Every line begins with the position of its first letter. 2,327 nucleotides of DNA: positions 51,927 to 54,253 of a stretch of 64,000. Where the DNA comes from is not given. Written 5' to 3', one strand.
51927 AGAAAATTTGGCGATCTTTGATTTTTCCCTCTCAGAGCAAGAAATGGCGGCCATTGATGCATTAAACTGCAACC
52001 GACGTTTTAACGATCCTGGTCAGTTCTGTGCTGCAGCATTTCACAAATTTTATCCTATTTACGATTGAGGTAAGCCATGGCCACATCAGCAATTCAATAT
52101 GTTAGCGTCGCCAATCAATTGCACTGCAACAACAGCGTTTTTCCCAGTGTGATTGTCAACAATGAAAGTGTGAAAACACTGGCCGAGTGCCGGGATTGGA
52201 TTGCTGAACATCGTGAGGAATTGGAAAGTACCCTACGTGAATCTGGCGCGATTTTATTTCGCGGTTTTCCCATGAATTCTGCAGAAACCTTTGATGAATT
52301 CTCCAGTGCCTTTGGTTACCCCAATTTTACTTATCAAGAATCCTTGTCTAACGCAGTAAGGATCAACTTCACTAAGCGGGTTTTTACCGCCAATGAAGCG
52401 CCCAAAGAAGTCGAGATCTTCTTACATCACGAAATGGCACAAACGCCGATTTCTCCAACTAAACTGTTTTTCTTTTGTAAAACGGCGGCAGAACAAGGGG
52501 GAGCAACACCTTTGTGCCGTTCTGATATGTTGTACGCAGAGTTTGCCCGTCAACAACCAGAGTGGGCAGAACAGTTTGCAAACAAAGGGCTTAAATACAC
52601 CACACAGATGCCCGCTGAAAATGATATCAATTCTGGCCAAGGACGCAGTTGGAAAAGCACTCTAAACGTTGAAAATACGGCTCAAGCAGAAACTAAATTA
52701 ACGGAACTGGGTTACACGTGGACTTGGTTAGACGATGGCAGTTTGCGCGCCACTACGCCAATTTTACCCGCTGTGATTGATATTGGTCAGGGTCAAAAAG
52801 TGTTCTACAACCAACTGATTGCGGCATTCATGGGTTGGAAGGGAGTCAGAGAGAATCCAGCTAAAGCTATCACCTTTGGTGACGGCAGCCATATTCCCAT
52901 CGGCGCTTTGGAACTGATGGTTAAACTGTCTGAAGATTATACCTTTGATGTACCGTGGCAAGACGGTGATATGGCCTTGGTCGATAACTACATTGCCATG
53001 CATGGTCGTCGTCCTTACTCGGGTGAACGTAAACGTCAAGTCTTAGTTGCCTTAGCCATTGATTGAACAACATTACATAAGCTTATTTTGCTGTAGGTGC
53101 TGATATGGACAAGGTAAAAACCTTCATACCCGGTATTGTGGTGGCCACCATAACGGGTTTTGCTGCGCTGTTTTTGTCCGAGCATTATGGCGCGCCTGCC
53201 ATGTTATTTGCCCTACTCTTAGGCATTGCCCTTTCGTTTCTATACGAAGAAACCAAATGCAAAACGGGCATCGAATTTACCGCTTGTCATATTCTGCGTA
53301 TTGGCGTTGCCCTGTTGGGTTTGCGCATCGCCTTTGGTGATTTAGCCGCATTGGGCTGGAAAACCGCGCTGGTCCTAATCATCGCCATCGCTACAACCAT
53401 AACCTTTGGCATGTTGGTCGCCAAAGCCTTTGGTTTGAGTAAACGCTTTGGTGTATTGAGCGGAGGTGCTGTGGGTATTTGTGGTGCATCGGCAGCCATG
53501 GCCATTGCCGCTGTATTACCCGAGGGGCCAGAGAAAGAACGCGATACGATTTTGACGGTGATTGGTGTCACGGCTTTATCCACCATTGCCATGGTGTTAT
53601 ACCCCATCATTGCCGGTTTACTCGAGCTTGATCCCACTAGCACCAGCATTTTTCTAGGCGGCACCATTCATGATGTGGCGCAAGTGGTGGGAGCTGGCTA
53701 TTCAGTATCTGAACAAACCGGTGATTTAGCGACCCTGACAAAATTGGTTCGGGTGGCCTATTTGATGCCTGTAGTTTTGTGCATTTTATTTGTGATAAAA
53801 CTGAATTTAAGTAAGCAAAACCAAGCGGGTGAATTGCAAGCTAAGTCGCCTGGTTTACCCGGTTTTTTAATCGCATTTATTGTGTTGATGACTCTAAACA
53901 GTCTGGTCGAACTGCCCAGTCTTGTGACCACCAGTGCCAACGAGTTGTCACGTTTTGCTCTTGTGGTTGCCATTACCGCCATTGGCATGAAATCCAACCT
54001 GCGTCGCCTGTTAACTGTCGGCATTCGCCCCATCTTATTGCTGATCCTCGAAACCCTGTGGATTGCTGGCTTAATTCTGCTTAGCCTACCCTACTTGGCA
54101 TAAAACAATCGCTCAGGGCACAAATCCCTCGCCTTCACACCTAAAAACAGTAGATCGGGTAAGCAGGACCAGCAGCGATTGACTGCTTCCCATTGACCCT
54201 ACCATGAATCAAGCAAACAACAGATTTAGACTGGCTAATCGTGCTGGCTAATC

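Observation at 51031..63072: Candidate co-regulated glycoside/organosulfonate utilisation locus (AKR, Fe/2OG dioxygenase, YeiH exporter, TonB receptor, GH31-TRAP, GntR)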

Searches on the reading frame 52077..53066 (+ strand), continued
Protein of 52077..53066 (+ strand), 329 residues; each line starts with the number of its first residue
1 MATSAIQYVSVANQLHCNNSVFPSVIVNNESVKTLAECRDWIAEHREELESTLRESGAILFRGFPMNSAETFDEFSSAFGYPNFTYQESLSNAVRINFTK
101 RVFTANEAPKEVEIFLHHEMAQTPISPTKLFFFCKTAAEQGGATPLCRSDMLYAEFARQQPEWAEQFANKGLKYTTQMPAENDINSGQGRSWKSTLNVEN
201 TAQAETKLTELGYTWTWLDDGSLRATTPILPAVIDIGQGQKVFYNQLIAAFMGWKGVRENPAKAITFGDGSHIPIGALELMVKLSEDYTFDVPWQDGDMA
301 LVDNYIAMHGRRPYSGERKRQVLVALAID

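Call 34: find_homologous_proteins(query=L031:4916-6985:-, max_evalue=1e-100)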
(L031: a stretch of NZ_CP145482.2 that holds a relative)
Query L031:4916-6985:- (689 aa): 1936 proteins with E <= 1e-100 among 8000 candidates; the best 120 are listed.
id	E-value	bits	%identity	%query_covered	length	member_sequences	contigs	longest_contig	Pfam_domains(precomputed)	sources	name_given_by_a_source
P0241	0.0e+0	1611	98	100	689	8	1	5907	PF21365.4,PF13802.13,PF01055.33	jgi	jgi:alpha-D-xyloside xylohydrolase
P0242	0.0e+0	1480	88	100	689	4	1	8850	PF21365.4,PF13802.13,PF01055.33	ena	-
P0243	0.0e+0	1477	88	100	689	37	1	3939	PF21365.4,PF13802.13,PF01055.33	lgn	-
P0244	0.0e+0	1446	86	100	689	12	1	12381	PF21365.4,PF13802.13,PF01055.33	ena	-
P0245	0.0e+0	1417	84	100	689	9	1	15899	PF21365.4,PF13802.13,PF01055.33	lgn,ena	-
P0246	0.0e+0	1404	83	100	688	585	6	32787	PF21365.4,PF13802.13,PF01055.33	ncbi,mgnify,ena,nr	ncbi:MAG: alpha-xylosidase [Pseudomonadota bacterium]|mgnify:FL=1|nr:alpha-xylosidase [Pseudomonadot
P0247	0.0e+0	1396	82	100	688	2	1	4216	PF21365.4,PF13802.13,PF01055.33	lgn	-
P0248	0.0e+0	1382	82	100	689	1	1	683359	PF21365.4,PF13802.13,PF01055.33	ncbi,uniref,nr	ncbi:alpha-xylosidase [Alteromonas aestuariivivens]|uniref:Alpha-xylosidase n=1 Tax=Alteromonas aest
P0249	0.0e+0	1373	81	100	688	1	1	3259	PF21365.4,PF13802.13,PF01055.33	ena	-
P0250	0.0e+0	1371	80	100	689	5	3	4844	PF21365.4,PF13802.13,PF01055.33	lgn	-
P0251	0.0e+0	1356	81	100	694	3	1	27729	PF21365.4,PF13802.13,PF01055.33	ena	-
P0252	0.0e+0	1352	82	100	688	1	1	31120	PF21365.4,PF13802.13,PF01055.33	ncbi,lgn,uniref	ncbi:alpha-xylosidase [Alteromonas sp. 14N.309.X.WAT.G.H12]|uniref:glycoside hydrolase family 31 pro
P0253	0.0e+0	1342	80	100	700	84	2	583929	PF21365.4,PF13802.13,PF01055.33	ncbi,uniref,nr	ncbi:glycoside hydrolase family 31 protein [Alteromonas stellipolaris]|uniref:glycoside hydrolase fa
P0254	0.0e+0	1334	80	100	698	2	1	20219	PF21365.4,PF13802.13,PF01055.33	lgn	-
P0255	0.0e+0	1299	78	100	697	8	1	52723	PF21365.4,PF13802.13,PF01055.33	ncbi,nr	ncbi:alpha-xylosidase [Alteromonas sp.]|nr:alpha-xylosidase [Alteromonas sp.]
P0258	0.0e+0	1274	77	99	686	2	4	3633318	PF21365.4,PF13802.13,PF01055.33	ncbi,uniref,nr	ncbi:alpha-D-xyloside xylohydrolase [Pseudoalteromonas carrageenovora]|uniref:Alpha-D-xyloside xyloh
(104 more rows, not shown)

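Call 35: search_protein_families(library=pfam, proteins=[L031:3167-4759:-, L031:7088-7840:-, L031:11163-11621:+, L031:11593-12003:+, L031:12015-13313:+, L031:13317-13721:+, L031:13980-15059:+, L031:15106-16611:+, L031:16766-18349:+])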
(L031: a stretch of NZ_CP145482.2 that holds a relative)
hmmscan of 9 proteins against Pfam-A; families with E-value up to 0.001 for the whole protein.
L031:3167-4759:- (530 aa): 1 family
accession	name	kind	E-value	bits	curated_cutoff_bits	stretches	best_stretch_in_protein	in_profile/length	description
PF00474.23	SSF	-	3.3e-44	151.8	22.8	1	5-392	17-399/406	Sodium:solute symporter family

L031:7088-7840:- (250 aa): 1 family
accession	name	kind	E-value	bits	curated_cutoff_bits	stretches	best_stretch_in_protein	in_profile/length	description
PF01925.25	TauE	-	1.4e-22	80.9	32.6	1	10-242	2-236/237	Sulfite exporter TauE/SafE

L031:11163-11621:+ (152 aa): 1 family
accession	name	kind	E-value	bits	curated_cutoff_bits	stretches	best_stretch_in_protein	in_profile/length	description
PF03601.19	Cons_hypoth698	-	3e-16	59.7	24.5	1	41-136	88-180/304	Conserved hypothetical protein 698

L031:11593-12003:+ (136 aa): 1 family
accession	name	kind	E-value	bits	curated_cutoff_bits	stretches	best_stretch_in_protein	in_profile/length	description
PF03601.19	Cons_hypoth698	-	3e-22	79.4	24.5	1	2-117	190-303/304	Conserved hypothetical protein 698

L031:12015-13313:+ (432 aa): 2 families
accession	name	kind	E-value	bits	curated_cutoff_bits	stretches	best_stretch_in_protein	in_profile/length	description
PF00174.25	Oxidored_molyb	-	1.1e-49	168.7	24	1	114-285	4-167/169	Oxidoreductase molybdopterin binding domain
PF03404.22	Mo-co_dimer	-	7.7e-17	62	22.7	1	313-430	3-136/138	Mo-co oxidoreductase dimerisation domain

L031:13317-13721:+ (134 aa): 0 families

L031:13980-15059:+ (359 aa): 5 families
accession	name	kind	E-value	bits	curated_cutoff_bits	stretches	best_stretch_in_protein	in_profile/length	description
PF00015.26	MCPsignal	-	8.4e-32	110.8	34.6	1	116-250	17-151/172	Methyl-accepting chemotaxis protein (MCP) signalling domain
PF13682.11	CZB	-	1.7e-15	57.5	29.4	1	259-324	1-63/64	Chemoreceptor zinc-binding domain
PF06005.17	ZapB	-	5e-07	30.5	31.5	1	14-54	5-45/71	Cell division protein ZapB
PF00038.26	Filament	-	0.00011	22.4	40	0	11-90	3-81/313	Intermediate filament protein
PF13863.11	DUF4200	-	0.0005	20.8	29.7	0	175-245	35-105/119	Domain of unknown function (DUF4200)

L031:15106-16611:+ (501 aa): 4 families
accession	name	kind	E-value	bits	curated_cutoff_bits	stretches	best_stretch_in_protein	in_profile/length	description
PF02518.31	HATPase_c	-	1.2e-24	87.4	26.4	1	396-500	3-109/111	Histidine kinase-, DNA gyrase B-, and HSP90-like ATPase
PF14501.12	HATPase_c_5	-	3.5e-05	24.1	22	1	399-489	6-93/102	GHKL domain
PF00512.31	HisKA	-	0.00015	22.2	26.9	0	253-280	2-29/66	His Kinase A (phospho-acceptor) domain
PF12001.13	DUF3496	-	0.00075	20.3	23.3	0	16-85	4-73/109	Domain of unknown function (DUF3496)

L031:16766-18349:+ (527 aa): 5 families
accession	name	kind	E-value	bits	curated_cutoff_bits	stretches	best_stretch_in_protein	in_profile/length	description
PF00015.26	MCPsignal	-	1.5e-41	142.5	34.6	1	319-485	3-169/172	Methyl-accepting chemotaxis protein (MCP) signalling domain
PF08447.18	PAS_3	-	1.5e-15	57.7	25.6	1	32-105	3-79/89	PAS fold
PF00989.32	PAS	-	3.3e-10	40.4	22.6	1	21-107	14-101/113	PAS fold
PF13426.13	PAS_9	-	3.4e-10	40.5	27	1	24-107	7-89/103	PAS domain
PF08448.16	PAS_4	-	0.00058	20.5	23.1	0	24-104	11-90/110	PAS fold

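Call 36: list_cluster_members(proteins=[P0246, P0242, P0243, P0244, P0245, P0247, P0249, P0250, P0253, P0241])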
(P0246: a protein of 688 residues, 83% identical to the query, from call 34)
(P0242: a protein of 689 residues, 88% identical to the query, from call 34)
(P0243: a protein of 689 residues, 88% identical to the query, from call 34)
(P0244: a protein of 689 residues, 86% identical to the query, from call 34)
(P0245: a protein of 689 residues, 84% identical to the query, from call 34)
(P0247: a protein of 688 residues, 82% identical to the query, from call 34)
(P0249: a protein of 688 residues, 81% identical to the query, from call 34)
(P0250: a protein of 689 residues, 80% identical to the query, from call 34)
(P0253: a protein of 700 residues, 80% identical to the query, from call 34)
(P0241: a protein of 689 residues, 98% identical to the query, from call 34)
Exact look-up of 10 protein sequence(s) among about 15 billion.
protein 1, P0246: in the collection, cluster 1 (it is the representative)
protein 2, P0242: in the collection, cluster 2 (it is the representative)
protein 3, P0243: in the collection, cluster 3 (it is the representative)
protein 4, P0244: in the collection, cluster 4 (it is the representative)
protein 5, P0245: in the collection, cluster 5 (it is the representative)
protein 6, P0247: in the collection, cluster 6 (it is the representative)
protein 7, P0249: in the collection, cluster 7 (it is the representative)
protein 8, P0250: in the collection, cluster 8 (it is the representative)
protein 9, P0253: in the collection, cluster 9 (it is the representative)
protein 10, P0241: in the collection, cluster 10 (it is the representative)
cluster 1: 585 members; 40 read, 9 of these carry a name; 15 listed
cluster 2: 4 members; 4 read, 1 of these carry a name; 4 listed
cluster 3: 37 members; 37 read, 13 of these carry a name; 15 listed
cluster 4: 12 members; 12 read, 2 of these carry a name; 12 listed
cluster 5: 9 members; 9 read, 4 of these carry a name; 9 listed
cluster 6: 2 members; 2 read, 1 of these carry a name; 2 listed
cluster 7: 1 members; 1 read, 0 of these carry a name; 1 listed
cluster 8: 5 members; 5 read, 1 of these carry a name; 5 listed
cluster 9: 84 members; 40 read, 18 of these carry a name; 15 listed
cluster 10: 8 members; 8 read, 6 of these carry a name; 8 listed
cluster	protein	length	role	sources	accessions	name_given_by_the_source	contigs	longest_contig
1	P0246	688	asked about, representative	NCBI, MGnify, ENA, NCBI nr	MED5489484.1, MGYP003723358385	MAG: alpha-xylosidase [Pseudomonadota bacterium] | FL=1 | alpha-xylosidase [Pseudomonadota bacterium]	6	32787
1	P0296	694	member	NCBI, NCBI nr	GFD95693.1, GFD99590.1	alpha-xylosidase [Alteromonas sp. KUL156] | alpha-xylosidase [Alteromonas sp. KUL154]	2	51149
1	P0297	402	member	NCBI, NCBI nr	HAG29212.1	MAG TPA: alpha-xylosidase, partial [Alteromonas macleodii] | alpha-xylosidase [Alteromonas macleodii]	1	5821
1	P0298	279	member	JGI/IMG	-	alpha-D-xyloside xylohydrolase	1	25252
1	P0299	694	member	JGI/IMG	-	alpha-D-xyloside xylohydrolase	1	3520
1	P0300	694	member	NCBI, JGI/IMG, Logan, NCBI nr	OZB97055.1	alpha-xylosidase [Alteromonas macleodii]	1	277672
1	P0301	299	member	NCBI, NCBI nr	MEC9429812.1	MAG: TIM-barrel domain-containing protein, partial [Pseudomonadota bacterium] | TIM-barrel domain-containing protein [Pseudomonadota bacterium]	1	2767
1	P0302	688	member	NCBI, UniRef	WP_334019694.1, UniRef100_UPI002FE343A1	glycoside hydrolase family 31 protein [Alteromonas sp. S015] | glycoside hydrolase family 31 protein n=1 Tax=Alteromonas sp. S015 TaxID=3117401 ...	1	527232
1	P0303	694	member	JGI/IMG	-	alpha-D-xyloside xylohydrolase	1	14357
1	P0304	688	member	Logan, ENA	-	-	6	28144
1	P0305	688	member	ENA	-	-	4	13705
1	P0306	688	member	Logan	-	-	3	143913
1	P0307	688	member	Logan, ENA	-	-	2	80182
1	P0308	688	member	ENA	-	-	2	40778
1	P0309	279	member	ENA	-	-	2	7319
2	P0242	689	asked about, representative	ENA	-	-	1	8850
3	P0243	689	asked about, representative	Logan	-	-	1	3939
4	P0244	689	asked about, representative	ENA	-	-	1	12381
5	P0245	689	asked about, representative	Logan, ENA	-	-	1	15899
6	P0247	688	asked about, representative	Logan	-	-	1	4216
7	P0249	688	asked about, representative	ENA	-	-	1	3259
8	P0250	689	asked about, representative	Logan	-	-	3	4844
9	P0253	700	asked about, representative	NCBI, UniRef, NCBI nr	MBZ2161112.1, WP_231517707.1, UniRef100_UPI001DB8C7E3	glycoside hydrolase family 31 protein [Alteromonas stellipolaris] | glycoside hydrolase family 31 protein n=1 Tax=Alteromonas stellipolaris TaxID=233316 ... | alpha-xylosidase [Alteromonas stellipolaris]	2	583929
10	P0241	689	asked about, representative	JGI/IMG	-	alpha-D-xyloside xylohydrolase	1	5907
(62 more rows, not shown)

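Call 42: search_protein_families(library=pfam, proteins=[L004:13957-15201:+, L004:8002-8535:+, L051:7705-9009:-, L072:11021-12094:+, L072:7786-8889:+, L072:8917-9978:+, L068:4080-5408:+])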
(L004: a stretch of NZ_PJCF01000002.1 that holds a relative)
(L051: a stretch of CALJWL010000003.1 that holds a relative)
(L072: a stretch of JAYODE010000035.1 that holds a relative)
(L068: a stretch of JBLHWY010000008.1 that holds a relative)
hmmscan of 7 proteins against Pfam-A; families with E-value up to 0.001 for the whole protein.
L004:13957-15201:+ (414 aa): 2 families
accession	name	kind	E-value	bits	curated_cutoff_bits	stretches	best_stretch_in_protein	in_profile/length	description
PF02254.24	TrkA_N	-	1.1e-13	51.9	23.8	1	266-381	1-99/116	TrkA-N domain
PF22614.2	Slo-like_RCK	-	0.00044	20.3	24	0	111-193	2-90/119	Calcium-activated potassium channel slowpoke-like RCK domain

L004:8002-8535:+ (177 aa): 1 family
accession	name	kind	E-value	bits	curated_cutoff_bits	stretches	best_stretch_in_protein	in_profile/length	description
PF07308.18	DUF1456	-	6.1e-51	171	27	2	99-166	1-68/68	Protein of unknown function (DUF1456)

L051:7705-9009:- (434 aa): 9 families
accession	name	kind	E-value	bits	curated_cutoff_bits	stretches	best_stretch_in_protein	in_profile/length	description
PF01189.24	Methyltr_RsmB-F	-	1e-45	156.3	27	1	229-425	7-199/199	16S rRNA methyltransferase RsmB/F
PF22458.1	RsmF-B_ferredox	-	1e-13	51.7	27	1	130-199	2-71/74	Methyltr_RsmF/B-like, ferredoxin-like domain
PF13847.12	Methyltransf_31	-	1.2e-08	35.2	27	1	229-369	2-126/145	Methyltransferase domain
PF01728.25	FtsJ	-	8e-07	29.6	24.1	1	228-366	19-142/181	FtsJ-like methyltransferase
PF01209.24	Ubie_methyltran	-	6.6e-06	26.1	20.1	1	225-288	42-105/233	ubiE/COQ5 methyltransferase family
PF09445.16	Methyltransf_15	-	2.2e-05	24.6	22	1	233-322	3-91/165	RNA cap guanine-N2 methyltransferase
PF17125.10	Methyltr_RsmF_N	-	0.00018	22.3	34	1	137-216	9-85/86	N-terminal domain of 16S rRNA methyltransferase RsmF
PF05175.20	MTS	-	0.00048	20.2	23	0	216-307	17-103/170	Methyltransferase small domain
PF13649.12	Methyltransf_25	-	0.00093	20.3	27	0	234-307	1-69/97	Methyltransferase domain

L072:11021-12094:+ (357 aa): 1 family
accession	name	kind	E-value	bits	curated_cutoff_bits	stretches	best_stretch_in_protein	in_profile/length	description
PF00487.30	FA_desaturase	-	2.1e-29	103.5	29.7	1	81-317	11-236/253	Fatty acid desaturase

L072:7786-8889:+ (367 aa): 1 family
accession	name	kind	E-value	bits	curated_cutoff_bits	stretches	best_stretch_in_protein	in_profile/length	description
PF00296.26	Bac_luciferase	-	4.8e-35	121.9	27.9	1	15-319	17-311/314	Luciferase-like monooxygenase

L072:8917-9978:+ (353 aa): 4 families
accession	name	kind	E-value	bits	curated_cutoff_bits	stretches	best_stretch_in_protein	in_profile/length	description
PF01408.29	GFO_IDH_MocA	-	9.2e-30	104.2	24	1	3-124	1-119/120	Oxidoreductase family, NAD-binding Rossmann fold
PF02894.22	GFO_IDH_MocA_C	-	1.3e-27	97.5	22.9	1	140-348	4-216/218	Oxidoreductase family, C-terminal alpha/beta domain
PF22725.1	GFO_IDH_MocA_C3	-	8.7e-13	48.8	27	1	140-265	8-124/124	GFO/IDH/MocA C-terminal domain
PF03807.23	F420_oxidored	-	0.00098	20.1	21.6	0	5-91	2-83/94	NADP oxidoreductase coenzyme F420-dependent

L068:4080-5408:+ (442 aa): 1 family
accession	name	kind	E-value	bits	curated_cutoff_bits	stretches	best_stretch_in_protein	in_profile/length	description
PF00067.27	p450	-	2.3e-23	83.1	22.8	1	224-416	212-436/462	Cytochrome P450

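Call 57: find_encoding_contigs(protein=P0001, flank=10000, max_places=4)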
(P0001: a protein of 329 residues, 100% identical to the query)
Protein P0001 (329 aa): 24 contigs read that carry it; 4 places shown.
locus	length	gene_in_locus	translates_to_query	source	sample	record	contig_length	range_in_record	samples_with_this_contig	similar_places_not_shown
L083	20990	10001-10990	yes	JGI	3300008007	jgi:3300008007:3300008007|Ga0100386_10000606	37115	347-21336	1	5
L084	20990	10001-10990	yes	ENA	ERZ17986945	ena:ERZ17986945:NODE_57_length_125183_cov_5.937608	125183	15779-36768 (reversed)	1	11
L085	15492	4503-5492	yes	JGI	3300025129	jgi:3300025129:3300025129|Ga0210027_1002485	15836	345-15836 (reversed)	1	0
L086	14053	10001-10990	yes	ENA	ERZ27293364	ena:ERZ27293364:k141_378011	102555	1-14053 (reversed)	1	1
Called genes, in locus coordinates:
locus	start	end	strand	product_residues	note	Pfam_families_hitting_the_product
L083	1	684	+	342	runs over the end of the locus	?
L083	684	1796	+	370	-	PF00155:Aminotran_1_2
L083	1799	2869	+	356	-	PF08645:PNK3P (weak), PF13242:Hydrolase_like (weak), PF00475:IGPD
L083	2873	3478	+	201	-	PF00117:GATase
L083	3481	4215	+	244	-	PF00977:His_biosynth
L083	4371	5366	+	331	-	PF01063:Aminotran_4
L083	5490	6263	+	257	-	PF00977:His_biosynth, PF01207:Dus (faint), PF05690:ThiG (faint), PF02581:TMP-TENI (faint)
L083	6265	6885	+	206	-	PF01502:PRA-CH, PF01503:PRA-PH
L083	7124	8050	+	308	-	PF12412:DUF3667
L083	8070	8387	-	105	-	PF01381:HTH_3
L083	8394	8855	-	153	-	-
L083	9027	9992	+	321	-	PF00248:Aldo_ket_red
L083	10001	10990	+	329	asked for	PF02668:TauD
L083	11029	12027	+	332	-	PF03601:Cons_hypoth698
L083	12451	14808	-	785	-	PF07715:Plug, PF00593:TonB_dep_Rec_b-barrel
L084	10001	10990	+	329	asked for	PF02668:TauD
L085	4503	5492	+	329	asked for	PF02668:TauD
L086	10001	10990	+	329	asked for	PF02668:TauD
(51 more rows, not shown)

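Call 62: find_encoding_contigs(protein=P0258, flank=10000, max_places=1)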
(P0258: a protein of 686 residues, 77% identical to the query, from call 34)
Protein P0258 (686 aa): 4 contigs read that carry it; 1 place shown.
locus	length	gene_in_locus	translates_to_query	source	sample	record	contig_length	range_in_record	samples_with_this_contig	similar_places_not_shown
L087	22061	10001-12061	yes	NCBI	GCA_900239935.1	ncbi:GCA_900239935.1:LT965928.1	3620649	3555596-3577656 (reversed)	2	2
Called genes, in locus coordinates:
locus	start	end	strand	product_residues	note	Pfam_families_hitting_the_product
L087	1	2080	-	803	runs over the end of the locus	PF13620:CarboxypepD_reg, PF13715:CarbopepD_reg_2, PF07715:Plug, PF00593:TonB_dep_Rec_b-barrel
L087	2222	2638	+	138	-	PF03203:MerC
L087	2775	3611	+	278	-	PF00756:Esterase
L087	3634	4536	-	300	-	PF02574:S-methyl_trans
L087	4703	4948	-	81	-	PF11730:DUF3297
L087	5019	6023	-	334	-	PF03601:Cons_hypoth698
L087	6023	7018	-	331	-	PF02668:TauD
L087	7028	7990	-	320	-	PF00248:Aldo_ket_red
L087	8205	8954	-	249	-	PF00392:GntR, PF14502:HTH_41 (weak), PF07702:UTRA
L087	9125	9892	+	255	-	PF01925:TauE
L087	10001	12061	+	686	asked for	PF13802:Gal_mutarotas_2, PF01055:Glyco_hydro_31_2nd, PF21365:Glyco_hydro_31_3rd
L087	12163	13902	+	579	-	PF00474:SSF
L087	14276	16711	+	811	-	PF07715:Plug, PF00593:TonB_dep_Rec_b-barrel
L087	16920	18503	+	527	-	PF00245:Alk_phosphatase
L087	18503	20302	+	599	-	PF23657:DUF7151, PF00245:Alk_phosphatase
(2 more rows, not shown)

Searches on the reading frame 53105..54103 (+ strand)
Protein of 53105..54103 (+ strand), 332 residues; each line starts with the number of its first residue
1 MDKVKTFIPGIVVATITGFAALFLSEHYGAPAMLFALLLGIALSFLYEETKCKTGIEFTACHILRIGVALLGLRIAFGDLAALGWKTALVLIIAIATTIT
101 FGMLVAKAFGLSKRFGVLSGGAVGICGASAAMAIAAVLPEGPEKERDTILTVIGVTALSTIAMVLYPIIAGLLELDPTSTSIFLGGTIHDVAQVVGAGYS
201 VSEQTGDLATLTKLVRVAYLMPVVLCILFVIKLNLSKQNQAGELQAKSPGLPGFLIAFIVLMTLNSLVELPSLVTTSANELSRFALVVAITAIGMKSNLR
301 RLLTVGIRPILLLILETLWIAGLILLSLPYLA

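Call 3: search_protein_families(library=pfam, proteins=[window:53105-54103:+])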
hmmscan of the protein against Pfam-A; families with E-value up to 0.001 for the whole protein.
window:53105-54103:+ (332 aa): 1 family
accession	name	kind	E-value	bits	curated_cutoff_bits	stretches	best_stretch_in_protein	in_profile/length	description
PF03601.19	Cons_hypoth698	-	2.7e-66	224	24.5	1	9-312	1-303/304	Conserved hypothetical protein 698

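Call 4: search_protein_families(library=ncbifam, proteins=[window:53105-54103:+])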
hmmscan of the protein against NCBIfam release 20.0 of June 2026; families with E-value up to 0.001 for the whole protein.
window:53105-54103:+ (332 aa): 1 family
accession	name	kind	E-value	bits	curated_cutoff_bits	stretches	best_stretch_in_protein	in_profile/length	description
TIGR00698.1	TIGR00698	subfamily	1.6e-41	142.7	232.6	1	12-321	12-321/335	YeiH family putative sulfate export transporter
